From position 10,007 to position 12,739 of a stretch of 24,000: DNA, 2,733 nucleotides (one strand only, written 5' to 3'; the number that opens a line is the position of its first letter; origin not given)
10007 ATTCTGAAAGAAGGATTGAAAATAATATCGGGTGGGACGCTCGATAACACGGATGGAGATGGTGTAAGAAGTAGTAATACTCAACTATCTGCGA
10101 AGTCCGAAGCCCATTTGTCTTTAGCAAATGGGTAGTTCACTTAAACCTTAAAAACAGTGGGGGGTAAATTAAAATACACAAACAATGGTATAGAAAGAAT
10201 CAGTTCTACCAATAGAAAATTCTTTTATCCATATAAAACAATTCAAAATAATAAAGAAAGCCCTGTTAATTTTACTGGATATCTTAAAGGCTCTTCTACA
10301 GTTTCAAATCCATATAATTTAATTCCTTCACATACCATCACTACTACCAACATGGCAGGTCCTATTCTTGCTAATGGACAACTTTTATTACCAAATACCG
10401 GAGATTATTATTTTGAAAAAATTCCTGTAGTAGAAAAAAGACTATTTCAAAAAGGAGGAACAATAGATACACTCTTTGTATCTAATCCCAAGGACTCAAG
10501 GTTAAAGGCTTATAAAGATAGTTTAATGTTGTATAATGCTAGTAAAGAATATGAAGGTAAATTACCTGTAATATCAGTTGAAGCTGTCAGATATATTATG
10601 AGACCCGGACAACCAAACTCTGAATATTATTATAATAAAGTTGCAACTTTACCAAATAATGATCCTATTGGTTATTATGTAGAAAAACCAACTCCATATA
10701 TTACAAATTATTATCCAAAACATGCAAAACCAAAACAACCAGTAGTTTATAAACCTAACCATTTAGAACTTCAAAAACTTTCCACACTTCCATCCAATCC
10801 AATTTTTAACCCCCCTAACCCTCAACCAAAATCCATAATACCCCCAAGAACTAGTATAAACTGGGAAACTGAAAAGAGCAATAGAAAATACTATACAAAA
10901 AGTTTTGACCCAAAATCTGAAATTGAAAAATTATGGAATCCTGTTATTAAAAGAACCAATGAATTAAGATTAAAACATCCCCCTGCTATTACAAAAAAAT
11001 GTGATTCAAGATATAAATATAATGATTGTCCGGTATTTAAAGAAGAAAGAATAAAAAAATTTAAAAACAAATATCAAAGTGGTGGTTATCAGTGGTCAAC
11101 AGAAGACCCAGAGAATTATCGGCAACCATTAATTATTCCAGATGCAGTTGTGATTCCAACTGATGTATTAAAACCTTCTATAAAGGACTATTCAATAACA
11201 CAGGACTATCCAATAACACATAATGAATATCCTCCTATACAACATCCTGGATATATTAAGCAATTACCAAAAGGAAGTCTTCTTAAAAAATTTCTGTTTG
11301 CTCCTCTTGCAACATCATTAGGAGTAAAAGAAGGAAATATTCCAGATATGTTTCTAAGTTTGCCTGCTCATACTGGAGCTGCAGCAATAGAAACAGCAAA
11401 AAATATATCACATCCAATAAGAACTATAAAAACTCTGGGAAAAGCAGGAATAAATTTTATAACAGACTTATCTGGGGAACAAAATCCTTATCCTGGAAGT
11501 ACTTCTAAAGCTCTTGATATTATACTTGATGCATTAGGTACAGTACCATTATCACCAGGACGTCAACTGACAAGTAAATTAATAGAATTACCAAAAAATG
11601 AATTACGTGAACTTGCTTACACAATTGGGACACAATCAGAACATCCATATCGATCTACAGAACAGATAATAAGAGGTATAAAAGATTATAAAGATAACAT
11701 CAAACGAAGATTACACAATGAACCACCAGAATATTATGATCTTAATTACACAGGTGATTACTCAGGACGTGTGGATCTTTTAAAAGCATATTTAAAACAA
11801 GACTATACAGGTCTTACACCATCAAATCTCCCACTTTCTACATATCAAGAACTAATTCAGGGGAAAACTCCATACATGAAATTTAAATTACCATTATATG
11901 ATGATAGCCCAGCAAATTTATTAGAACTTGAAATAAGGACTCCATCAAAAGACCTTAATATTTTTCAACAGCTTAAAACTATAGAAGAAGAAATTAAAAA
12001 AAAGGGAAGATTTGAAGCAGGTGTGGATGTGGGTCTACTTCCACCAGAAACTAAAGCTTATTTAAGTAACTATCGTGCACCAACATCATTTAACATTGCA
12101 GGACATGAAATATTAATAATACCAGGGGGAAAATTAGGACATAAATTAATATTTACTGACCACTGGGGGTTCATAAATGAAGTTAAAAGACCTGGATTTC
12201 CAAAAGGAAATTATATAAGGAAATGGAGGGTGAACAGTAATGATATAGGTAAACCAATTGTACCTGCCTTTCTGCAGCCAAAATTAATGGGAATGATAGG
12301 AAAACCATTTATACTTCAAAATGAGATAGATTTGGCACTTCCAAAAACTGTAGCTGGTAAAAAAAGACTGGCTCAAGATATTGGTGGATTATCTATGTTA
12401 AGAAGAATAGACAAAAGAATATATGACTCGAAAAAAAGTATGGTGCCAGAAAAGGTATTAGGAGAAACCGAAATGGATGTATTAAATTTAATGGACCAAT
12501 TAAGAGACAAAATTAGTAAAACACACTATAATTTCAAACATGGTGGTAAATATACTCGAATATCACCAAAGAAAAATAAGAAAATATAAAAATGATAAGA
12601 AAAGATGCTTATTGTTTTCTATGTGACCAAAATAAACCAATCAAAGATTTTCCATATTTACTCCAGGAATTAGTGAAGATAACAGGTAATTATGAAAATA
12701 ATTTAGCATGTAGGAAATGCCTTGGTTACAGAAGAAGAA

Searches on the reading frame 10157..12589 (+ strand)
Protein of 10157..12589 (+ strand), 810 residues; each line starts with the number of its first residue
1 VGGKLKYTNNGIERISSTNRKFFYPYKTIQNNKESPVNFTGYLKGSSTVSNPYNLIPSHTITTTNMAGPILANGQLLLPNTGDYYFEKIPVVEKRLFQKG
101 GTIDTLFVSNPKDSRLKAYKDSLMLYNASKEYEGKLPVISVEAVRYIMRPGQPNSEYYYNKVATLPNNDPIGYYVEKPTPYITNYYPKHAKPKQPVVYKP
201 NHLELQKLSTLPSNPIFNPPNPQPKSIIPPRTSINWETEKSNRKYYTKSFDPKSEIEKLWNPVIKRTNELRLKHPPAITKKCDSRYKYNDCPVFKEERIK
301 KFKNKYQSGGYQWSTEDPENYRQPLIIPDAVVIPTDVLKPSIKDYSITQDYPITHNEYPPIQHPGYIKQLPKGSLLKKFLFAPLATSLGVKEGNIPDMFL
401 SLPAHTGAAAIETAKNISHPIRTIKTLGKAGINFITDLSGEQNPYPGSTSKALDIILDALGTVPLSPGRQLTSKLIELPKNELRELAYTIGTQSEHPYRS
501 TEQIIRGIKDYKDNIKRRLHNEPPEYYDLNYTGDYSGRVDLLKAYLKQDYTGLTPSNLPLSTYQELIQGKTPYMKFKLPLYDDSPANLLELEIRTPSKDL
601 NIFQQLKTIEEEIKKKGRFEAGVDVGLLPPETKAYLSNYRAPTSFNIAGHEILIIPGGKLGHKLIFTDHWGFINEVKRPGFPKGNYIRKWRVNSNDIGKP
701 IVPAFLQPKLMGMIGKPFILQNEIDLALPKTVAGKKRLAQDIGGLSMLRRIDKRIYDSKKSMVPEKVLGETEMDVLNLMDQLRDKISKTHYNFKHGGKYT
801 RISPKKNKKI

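Call 6: search_protein_families(library=pfam, proteins=[window:10157-12589:+], max_evalue=0.01)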
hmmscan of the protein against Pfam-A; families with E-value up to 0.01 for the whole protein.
window:10157-12589:+ (810 aa): 0 families

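Call 21: search_protein_families(library=phrogs, proteins=[window:10157-12589:+], max_evalue=0.001)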
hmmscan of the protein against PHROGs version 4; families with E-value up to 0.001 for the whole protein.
window:10157-12589:+ (810 aa): 0 families

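Call 52: find_related_loci(query=window:10157-12589:+, collection=metagenome_contigs, flank=4000)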
Query window:10157-12589:+ (810 aa) in metagenome_contigs; peptide patterns used: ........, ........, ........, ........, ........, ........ (x = any residue, [..] = any of these).
233 stretches matched a pattern, but none encodes a relative of the query by tblastn (E <= 1e-3).

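Call 75: search_dna_similar(query=window:10157-12589:+, collection=phages, mode=protein, max_rows=8)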
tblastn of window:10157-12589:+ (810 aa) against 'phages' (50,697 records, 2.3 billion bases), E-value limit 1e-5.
No match.
